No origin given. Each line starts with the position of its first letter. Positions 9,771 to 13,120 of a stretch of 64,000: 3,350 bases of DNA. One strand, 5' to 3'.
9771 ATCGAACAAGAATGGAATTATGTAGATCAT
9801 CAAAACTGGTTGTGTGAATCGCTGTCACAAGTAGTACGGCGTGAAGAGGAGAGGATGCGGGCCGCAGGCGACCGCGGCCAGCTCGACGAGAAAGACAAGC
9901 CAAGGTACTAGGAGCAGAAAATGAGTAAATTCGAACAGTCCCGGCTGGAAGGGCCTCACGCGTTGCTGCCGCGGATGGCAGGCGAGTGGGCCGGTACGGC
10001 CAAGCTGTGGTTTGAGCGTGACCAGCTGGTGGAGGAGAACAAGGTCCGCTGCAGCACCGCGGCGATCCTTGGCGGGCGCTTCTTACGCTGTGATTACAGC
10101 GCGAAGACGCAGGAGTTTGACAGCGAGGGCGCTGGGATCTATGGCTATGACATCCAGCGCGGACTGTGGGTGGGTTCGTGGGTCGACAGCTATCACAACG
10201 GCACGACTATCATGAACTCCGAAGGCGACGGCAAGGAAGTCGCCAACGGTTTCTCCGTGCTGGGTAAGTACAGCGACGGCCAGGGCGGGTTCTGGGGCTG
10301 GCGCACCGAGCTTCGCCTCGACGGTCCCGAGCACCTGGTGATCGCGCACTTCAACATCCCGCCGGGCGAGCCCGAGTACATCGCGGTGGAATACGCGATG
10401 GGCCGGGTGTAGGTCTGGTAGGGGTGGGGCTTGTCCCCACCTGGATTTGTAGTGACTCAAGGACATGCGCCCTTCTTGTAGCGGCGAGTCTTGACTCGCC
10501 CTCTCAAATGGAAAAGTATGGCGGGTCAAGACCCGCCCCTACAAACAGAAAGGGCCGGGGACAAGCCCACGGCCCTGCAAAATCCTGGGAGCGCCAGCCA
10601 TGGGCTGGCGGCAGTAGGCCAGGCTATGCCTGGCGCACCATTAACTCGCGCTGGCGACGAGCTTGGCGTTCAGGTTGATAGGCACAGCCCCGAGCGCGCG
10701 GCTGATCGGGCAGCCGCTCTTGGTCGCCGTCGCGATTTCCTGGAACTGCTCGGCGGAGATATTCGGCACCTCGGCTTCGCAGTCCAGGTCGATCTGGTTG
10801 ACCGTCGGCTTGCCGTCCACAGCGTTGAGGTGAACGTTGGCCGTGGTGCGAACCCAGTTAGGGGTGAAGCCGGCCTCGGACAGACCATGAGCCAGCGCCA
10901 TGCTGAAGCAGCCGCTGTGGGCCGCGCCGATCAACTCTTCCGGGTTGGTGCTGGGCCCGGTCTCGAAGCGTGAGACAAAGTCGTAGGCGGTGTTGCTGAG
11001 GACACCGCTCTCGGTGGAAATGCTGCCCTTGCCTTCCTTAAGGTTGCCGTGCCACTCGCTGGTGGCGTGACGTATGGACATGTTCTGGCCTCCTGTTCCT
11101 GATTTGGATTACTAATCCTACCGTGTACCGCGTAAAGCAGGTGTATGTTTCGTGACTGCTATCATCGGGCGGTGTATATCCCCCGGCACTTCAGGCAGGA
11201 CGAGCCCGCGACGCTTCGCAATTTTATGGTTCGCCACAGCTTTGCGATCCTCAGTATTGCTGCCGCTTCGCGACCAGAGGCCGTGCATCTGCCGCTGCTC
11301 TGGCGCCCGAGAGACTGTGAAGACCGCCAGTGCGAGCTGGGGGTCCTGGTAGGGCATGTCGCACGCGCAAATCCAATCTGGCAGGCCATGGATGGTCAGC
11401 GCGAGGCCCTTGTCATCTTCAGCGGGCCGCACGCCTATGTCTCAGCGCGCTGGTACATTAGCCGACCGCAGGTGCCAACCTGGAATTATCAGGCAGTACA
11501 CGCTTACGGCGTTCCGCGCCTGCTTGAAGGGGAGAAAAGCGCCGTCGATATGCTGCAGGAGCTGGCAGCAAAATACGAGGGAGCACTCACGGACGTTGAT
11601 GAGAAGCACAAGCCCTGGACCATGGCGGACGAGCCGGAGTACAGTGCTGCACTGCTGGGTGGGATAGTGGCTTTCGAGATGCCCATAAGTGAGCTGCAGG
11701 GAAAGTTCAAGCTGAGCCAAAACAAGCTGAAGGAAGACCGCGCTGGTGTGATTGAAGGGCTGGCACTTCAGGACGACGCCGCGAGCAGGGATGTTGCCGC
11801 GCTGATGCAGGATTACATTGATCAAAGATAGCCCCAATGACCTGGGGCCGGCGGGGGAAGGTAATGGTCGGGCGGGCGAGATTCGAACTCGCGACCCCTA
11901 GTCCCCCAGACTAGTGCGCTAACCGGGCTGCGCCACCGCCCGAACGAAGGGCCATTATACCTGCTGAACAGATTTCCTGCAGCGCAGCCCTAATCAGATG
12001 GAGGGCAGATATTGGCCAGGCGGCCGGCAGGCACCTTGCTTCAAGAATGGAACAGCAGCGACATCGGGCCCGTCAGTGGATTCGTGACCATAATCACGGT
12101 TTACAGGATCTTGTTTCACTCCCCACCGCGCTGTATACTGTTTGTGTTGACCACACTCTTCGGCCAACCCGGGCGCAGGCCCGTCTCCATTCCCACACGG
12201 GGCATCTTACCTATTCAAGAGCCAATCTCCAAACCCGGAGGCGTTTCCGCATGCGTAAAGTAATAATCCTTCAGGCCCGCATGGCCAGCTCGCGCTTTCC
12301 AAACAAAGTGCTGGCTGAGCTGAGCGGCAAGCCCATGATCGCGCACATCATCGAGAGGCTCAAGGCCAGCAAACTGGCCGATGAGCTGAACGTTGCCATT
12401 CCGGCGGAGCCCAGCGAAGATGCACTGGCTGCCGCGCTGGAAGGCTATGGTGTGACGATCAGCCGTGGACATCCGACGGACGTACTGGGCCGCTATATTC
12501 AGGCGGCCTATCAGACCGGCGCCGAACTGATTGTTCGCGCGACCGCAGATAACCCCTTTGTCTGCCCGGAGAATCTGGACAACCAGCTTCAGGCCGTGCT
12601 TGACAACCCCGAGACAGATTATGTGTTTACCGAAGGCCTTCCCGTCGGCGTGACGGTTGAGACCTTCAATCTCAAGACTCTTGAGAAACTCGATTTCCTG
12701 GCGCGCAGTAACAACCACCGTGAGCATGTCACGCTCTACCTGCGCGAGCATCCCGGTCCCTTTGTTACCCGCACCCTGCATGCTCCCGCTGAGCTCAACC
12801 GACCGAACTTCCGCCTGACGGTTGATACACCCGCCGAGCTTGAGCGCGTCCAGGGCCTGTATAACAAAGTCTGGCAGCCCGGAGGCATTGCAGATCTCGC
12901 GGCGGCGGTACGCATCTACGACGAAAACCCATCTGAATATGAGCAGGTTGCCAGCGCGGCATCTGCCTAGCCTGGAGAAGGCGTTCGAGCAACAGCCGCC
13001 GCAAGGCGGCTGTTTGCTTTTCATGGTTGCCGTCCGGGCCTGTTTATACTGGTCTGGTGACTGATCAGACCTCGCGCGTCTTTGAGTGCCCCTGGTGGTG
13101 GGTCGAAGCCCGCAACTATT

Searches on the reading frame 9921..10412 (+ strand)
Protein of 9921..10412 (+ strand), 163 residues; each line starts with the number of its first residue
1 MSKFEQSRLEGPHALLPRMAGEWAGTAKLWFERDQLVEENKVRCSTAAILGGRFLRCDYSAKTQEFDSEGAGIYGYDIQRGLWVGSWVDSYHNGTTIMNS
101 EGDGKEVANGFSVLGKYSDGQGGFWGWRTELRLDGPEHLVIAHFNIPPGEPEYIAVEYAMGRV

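Call 46: search_protein_families(library=pfam, proteins=[window:9921-10412:+], max_evalue=0.0001)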
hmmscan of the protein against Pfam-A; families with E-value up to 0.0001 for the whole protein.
window:9921-10412:+ (163 aa): 1 family
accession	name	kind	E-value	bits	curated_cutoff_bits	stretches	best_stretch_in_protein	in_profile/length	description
PF07617.17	DUF1579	-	1.6e-26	93.5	25.2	1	12-158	5-151/155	Protein of unknown function (DUF1579)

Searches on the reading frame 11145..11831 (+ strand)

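Call 46: search_protein_families(library=pfam, proteins=[window:11145-11831:+], max_evalue=0.0001)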
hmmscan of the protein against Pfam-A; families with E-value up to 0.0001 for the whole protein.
window:11145-11831:+ (228 aa): 1 family
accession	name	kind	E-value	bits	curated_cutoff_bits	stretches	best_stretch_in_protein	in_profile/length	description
PF04299.18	FMN_bind_2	-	5.9e-48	163.2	22.4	1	11-182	2-167/168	Putative FMN-binding domain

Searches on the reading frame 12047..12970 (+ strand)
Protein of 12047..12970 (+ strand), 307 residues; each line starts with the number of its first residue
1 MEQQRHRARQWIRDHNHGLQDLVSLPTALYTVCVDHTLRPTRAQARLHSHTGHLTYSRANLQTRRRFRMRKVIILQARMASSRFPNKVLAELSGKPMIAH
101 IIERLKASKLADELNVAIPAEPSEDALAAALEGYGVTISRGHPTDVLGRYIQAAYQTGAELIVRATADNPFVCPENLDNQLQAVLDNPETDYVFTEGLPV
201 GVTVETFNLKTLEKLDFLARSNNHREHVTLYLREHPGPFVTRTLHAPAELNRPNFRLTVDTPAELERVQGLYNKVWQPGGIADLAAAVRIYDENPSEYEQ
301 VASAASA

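Call 47: search_protein_families(library=pfam, proteins=[window:12047-12970:+], max_evalue=0.0001)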
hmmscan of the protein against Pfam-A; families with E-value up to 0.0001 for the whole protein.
window:12047-12970:+ (307 aa): 2 families
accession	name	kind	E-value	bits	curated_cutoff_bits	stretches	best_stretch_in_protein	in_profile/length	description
PF02348.25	CTP_transf_3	-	2.8e-30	106.2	22.6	1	72-272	1-206/217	Cytidylyltransferase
PF12804.13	NTP_transf_3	-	2.2e-08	34.9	27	1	79-193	12-120/160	MobA-like NTP transferase domain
